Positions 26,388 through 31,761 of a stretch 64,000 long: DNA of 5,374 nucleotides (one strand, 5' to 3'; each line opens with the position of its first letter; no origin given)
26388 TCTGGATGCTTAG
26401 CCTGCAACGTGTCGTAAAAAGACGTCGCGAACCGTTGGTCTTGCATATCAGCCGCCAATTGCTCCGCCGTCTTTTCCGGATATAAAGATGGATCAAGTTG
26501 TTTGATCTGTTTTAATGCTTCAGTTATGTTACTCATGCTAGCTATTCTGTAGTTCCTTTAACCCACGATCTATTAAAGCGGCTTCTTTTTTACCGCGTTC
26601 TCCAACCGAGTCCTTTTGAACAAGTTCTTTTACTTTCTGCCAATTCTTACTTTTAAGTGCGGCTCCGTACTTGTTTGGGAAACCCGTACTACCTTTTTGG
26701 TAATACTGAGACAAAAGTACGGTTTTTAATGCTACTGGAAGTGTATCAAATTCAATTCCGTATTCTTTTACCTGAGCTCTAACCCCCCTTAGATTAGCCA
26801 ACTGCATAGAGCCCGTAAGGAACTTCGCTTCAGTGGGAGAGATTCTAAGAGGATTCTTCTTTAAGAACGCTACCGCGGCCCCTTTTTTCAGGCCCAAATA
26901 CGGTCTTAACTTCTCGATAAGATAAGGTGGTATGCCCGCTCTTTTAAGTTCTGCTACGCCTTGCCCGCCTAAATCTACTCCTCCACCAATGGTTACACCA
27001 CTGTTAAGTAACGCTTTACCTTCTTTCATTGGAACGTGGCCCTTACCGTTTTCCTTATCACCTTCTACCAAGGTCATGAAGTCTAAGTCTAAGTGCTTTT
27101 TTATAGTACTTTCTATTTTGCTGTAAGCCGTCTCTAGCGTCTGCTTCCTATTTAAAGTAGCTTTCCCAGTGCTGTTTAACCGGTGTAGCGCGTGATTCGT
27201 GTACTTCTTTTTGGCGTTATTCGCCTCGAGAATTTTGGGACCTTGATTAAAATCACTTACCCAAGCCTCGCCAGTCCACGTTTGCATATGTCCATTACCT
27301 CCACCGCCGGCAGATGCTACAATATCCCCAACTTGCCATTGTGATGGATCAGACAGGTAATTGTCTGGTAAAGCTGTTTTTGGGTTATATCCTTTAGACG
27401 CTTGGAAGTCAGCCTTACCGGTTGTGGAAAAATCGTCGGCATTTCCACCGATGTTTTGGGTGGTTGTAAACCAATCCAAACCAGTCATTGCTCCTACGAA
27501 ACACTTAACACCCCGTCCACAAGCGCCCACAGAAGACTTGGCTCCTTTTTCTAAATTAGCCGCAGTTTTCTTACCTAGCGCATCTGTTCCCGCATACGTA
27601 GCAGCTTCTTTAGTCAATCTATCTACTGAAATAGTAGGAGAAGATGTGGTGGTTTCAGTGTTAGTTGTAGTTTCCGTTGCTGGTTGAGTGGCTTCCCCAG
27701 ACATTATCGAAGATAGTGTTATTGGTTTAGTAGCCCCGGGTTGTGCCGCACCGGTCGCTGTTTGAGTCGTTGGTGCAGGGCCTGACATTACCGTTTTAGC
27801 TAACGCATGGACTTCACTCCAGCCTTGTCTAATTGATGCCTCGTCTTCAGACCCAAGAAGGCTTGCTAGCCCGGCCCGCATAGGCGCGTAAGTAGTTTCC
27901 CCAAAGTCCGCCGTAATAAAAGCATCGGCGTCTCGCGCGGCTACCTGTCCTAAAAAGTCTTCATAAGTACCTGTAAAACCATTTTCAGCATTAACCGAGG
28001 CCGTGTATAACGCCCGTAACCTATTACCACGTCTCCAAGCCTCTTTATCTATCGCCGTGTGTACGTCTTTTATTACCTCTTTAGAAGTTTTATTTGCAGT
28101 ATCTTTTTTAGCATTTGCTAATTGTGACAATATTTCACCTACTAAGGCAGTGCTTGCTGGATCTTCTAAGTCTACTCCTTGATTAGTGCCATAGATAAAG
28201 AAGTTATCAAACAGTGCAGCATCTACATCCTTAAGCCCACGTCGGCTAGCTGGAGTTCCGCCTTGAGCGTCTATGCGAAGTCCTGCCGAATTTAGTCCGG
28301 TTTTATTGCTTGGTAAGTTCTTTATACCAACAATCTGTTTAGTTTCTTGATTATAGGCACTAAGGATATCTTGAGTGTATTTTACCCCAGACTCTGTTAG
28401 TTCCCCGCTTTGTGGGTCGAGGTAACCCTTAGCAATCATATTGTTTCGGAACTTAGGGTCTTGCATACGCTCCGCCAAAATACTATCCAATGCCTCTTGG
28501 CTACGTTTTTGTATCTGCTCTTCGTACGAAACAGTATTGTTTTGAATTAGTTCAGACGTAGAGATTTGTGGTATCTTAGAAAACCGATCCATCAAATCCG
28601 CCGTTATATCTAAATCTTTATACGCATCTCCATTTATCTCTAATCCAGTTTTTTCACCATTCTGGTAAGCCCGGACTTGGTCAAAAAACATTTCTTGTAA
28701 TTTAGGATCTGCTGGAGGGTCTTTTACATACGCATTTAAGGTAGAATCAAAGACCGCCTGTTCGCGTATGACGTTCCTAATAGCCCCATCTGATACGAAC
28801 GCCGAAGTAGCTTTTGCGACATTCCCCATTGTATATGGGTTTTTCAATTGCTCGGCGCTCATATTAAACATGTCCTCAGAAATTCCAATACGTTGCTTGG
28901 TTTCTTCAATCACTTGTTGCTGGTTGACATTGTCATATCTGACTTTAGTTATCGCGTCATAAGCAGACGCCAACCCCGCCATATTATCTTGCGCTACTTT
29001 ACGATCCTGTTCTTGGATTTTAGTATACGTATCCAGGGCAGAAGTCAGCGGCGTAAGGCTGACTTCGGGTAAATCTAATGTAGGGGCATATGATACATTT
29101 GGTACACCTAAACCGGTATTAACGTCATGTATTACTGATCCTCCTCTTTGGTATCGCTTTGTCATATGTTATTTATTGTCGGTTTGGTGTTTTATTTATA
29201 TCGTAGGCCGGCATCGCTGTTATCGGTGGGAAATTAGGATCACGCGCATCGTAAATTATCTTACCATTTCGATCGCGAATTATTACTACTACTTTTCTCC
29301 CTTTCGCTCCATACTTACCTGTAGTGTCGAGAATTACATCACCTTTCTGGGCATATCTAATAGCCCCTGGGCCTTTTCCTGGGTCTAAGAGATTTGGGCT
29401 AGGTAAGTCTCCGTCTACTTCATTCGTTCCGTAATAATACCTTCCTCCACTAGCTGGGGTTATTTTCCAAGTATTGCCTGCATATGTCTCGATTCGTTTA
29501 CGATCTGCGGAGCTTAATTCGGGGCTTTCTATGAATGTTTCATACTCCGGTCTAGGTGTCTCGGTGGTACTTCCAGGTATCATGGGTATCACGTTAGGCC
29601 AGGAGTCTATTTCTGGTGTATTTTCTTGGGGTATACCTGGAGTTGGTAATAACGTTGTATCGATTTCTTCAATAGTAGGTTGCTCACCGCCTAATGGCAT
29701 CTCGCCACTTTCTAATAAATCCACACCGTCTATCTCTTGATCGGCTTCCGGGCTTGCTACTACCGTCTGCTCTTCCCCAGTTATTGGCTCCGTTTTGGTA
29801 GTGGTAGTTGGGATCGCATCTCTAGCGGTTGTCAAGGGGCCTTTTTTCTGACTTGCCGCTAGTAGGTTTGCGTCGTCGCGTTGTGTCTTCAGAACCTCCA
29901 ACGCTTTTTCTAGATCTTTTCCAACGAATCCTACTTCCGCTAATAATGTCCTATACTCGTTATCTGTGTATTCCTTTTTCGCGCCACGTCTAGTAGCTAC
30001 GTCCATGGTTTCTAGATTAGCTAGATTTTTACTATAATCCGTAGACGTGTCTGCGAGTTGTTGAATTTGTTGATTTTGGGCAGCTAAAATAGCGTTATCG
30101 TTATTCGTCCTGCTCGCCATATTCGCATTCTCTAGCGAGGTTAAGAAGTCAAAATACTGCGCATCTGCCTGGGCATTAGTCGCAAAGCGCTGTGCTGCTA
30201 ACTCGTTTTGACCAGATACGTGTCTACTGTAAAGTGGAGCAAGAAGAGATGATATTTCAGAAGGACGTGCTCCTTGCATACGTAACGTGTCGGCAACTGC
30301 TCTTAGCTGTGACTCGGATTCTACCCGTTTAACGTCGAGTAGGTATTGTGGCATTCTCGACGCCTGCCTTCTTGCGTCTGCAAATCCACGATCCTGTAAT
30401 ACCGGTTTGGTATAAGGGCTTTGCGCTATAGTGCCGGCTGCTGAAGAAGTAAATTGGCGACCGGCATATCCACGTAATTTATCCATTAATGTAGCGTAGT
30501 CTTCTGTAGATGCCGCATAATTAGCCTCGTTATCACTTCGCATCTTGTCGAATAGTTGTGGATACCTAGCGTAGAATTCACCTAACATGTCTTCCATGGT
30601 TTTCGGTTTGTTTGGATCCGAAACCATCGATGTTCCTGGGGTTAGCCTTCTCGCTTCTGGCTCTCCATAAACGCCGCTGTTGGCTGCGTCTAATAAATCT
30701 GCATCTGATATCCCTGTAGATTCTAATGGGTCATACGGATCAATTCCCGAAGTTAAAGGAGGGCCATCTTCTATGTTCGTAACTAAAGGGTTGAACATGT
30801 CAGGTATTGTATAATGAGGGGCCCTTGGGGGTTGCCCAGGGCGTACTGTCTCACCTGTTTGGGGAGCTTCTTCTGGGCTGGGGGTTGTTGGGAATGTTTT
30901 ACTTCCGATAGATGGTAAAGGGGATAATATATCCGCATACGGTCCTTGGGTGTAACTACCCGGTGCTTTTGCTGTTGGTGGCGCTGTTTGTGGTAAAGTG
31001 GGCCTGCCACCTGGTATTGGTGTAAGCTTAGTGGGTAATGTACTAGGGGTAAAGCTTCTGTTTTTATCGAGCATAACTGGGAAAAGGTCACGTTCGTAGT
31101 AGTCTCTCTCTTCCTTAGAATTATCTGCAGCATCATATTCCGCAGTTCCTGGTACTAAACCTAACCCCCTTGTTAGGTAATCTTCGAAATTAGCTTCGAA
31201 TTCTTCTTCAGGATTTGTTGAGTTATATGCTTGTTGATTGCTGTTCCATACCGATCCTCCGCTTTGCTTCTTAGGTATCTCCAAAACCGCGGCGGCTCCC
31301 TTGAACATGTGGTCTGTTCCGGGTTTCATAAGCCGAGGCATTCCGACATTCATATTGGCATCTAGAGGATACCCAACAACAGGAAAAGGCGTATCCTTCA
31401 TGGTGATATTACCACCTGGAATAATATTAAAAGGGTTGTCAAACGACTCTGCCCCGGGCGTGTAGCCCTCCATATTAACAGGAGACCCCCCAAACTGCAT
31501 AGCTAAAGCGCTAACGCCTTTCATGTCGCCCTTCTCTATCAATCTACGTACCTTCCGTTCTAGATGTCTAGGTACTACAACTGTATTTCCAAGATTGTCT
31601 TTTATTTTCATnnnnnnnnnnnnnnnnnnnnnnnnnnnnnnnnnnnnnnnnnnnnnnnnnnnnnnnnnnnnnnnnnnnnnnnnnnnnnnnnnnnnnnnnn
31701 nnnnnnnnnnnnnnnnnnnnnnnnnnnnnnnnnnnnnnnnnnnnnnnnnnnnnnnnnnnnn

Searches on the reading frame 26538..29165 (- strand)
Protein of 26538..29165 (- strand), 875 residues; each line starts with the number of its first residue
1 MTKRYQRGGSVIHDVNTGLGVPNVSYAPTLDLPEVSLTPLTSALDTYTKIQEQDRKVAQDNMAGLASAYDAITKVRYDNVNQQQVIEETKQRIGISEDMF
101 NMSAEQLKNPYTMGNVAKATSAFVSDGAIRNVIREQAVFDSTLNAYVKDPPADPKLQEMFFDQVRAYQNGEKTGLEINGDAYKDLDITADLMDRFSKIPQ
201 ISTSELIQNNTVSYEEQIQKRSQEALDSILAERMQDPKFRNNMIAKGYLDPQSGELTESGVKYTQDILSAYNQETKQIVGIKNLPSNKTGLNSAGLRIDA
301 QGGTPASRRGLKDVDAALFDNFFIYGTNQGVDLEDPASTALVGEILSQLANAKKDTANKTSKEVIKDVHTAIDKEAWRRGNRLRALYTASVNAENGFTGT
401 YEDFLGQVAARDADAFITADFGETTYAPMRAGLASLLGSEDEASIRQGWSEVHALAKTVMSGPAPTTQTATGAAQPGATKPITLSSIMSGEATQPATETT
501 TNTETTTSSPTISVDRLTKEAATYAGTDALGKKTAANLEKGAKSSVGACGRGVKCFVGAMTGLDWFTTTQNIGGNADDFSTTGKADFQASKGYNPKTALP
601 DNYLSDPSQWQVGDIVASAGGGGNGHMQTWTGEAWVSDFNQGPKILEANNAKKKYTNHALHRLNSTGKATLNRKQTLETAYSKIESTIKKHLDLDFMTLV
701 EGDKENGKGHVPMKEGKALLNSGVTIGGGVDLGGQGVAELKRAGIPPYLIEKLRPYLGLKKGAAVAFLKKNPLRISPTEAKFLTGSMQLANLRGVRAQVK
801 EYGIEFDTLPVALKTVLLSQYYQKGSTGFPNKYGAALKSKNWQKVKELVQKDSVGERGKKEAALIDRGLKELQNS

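Call 42: search_protein_families(library=pfam, proteins=[window:26538-29165:-], max_evalue=0.01)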
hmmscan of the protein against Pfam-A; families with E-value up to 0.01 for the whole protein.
window:26538-29165:- (875 aa): 1 family
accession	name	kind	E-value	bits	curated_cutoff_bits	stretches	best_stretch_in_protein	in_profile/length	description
PF16754.10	Pesticin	-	3e-28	99.2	25.8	1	692-827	2-139/156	Bacterial toxin homologue of phage lysozyme, C-term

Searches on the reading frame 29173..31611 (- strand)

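Call 13: search_protein_families(library=pfam, proteins=[window:29173-31611:-], max_evalue=0.01)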
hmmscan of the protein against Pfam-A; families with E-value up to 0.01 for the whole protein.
window:29173-31611:- (812 aa): 1 family
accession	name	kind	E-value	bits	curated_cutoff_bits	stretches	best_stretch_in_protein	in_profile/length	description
PF06300.18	Tsp45I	-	0.0067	16.4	25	0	502-580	142-216/260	Tsp45I type II restriction enzyme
